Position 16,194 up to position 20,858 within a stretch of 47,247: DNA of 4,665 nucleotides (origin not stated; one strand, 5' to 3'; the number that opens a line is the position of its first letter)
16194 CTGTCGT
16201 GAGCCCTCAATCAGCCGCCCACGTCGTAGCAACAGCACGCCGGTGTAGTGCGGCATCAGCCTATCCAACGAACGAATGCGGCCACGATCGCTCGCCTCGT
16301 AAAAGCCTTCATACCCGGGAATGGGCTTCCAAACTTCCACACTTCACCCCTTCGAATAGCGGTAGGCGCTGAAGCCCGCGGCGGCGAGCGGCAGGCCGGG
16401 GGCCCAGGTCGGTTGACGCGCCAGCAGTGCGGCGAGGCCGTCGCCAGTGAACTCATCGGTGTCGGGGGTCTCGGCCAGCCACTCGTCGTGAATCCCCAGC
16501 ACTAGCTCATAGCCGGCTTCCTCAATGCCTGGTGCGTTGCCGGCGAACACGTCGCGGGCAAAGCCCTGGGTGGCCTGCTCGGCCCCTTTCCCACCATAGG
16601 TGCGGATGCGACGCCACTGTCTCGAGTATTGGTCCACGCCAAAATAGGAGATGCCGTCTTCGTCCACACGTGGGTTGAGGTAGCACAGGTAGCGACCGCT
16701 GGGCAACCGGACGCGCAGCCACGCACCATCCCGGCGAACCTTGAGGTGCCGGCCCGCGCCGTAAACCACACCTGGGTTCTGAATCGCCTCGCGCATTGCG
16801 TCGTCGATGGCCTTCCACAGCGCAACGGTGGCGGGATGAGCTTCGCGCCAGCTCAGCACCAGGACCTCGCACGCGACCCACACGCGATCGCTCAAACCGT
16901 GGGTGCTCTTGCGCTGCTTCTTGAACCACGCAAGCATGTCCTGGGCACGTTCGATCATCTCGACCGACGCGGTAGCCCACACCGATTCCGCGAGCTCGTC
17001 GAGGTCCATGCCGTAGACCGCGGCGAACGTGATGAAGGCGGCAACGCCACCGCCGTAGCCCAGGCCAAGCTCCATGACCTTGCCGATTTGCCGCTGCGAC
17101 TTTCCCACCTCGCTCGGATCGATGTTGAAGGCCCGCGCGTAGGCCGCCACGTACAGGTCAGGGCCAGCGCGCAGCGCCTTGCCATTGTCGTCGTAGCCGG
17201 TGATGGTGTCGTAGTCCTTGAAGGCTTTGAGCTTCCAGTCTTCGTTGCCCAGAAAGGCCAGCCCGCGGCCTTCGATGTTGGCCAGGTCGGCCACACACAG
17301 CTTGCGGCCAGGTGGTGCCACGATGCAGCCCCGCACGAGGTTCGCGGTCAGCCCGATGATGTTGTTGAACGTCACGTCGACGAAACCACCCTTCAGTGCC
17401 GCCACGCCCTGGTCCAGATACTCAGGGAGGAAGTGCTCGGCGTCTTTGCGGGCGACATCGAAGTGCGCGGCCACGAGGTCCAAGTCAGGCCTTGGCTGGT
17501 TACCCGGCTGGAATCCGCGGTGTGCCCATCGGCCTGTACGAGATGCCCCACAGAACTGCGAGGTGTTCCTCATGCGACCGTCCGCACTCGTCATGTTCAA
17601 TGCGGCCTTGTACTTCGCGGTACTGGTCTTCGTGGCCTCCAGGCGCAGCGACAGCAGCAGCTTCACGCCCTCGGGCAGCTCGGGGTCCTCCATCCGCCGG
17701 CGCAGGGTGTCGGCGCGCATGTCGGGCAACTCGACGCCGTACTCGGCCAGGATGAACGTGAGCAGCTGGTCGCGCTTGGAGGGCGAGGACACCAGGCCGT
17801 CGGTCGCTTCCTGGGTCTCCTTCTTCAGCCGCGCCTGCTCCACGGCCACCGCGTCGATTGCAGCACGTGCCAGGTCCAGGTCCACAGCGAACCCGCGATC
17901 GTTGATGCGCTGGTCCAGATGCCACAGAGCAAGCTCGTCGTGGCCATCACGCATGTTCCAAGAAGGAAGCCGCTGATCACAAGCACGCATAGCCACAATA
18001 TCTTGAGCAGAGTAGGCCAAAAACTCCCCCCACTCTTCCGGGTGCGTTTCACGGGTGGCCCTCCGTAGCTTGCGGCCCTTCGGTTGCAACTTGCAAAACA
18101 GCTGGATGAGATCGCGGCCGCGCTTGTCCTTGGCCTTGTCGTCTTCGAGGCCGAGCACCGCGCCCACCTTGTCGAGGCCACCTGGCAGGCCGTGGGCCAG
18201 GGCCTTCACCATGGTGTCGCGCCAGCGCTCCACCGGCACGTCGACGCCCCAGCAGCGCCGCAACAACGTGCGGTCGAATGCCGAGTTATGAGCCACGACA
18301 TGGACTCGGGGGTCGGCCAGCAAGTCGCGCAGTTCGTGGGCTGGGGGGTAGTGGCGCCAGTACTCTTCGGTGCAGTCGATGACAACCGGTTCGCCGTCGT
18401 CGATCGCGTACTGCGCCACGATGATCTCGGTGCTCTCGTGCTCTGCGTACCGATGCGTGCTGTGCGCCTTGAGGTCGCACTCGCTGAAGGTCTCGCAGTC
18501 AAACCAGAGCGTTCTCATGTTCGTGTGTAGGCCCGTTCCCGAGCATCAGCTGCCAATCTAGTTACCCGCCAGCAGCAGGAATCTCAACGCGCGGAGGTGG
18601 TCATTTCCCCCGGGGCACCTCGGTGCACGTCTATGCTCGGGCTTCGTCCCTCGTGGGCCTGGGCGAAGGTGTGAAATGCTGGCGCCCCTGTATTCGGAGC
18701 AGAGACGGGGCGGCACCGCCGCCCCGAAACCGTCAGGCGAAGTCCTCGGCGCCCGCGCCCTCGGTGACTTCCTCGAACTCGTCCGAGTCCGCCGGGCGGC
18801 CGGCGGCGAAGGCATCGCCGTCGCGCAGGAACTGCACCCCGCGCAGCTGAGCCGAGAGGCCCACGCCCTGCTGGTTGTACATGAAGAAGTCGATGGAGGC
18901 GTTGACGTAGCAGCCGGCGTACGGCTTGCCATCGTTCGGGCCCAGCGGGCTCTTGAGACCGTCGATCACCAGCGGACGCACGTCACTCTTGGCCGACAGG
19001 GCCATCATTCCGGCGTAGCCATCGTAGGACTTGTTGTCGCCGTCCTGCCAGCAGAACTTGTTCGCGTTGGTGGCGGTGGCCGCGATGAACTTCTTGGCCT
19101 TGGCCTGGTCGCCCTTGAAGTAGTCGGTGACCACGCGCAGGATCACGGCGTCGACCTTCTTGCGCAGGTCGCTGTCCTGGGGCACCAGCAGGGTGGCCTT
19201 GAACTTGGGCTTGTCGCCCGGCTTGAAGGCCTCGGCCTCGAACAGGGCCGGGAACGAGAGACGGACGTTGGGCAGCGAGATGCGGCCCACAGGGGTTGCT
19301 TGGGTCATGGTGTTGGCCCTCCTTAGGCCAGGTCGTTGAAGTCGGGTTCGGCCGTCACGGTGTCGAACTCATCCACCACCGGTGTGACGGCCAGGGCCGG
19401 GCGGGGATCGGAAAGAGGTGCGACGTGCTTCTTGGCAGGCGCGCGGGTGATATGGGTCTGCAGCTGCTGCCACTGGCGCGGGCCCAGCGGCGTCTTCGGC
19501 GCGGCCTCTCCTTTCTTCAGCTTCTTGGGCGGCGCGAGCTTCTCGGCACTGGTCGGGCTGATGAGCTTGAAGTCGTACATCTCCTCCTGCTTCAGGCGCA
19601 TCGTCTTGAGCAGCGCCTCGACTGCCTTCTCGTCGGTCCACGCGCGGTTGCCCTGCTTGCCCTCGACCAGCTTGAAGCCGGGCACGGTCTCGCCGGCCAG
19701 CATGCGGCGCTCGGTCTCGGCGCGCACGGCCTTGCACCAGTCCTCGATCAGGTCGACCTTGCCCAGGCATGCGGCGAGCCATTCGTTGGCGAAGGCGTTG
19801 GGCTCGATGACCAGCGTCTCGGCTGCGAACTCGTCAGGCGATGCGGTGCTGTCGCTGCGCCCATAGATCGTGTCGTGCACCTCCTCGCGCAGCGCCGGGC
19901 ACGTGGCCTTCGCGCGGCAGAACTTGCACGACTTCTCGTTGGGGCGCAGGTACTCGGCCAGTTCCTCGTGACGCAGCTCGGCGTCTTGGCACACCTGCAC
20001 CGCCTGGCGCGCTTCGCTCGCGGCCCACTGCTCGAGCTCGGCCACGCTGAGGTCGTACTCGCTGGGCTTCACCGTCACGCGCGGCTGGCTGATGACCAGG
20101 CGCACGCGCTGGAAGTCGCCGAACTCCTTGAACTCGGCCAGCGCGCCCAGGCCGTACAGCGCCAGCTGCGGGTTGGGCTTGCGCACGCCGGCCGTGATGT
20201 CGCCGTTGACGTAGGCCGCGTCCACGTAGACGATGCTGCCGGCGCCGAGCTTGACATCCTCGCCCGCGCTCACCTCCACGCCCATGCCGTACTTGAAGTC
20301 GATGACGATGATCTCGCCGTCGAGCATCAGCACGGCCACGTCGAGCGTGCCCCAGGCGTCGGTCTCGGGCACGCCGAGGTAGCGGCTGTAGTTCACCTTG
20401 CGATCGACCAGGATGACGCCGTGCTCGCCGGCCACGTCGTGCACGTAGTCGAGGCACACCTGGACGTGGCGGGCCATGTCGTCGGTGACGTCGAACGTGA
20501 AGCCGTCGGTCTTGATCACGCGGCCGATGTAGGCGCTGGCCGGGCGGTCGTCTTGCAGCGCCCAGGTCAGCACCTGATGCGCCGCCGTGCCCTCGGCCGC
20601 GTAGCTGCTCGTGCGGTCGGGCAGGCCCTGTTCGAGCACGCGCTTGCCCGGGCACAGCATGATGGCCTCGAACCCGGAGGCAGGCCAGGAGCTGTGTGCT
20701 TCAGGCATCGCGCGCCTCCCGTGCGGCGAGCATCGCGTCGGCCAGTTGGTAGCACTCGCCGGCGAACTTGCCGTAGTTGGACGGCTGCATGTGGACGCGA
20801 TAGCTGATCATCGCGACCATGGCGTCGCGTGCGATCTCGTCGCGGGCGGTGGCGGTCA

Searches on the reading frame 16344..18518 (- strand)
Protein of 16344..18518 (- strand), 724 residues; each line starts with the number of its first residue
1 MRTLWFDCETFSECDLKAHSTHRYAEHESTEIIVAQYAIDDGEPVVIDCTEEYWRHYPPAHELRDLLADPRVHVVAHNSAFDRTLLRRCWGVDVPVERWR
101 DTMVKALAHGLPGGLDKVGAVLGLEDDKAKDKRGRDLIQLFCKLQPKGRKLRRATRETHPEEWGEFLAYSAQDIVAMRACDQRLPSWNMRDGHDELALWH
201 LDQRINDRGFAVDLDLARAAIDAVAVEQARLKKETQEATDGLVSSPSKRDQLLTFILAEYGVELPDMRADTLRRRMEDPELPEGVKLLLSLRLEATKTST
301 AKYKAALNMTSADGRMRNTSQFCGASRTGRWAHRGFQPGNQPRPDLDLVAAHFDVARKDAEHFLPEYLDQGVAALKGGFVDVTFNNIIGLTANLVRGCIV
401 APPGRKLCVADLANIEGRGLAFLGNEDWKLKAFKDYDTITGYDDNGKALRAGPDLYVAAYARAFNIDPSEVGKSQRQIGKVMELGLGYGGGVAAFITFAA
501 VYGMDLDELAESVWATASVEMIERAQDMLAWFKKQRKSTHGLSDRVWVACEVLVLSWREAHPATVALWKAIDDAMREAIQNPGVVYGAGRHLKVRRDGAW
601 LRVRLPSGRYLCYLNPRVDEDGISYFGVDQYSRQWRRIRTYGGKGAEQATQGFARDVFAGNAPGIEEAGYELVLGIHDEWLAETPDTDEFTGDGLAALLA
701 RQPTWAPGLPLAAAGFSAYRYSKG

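Call 55: search_protein_families(library=pfam, proteins=[window:16344-18518:-], max_evalue=0.001)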
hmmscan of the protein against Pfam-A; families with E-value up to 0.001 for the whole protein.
window:16344-18518:- (724 aa): 1 family
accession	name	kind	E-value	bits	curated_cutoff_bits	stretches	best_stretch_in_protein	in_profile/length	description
PF00476.26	DNA_pol_A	-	2.4e-06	27.2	34.3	1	394-492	140-223/381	DNA polymerase family A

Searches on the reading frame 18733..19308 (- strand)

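Call 55: search_protein_families(library=pfam, proteins=[window:18733-19308:-], max_evalue=0.001)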
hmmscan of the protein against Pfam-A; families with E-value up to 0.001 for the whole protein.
window:18733-19308:- (191 aa): 1 family
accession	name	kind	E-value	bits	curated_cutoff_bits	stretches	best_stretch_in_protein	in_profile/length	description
PF10991.15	Enc34_ssDNA-bd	-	3.8e-33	115.1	26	1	10-183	3-168/176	Enterobacter phage Enc34, ssDNA-binding protein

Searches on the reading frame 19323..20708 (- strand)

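Call 55: search_protein_families(library=pfam, proteins=[window:19323-20708:-], max_evalue=0.001)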
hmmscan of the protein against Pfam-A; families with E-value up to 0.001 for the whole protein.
window:19323-20708:- (461 aa): 2 families
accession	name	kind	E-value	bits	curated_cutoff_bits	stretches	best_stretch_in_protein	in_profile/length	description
PF10926.14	DUF2800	-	9.2e-76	255.8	21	1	5-437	1-368/368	Protein of unknown function (DUF2800)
PF12705.13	PDDEXK_1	-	1.8e-05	25.3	22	1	11-271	5-247/247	PD-(D/E)XK nuclease superfamily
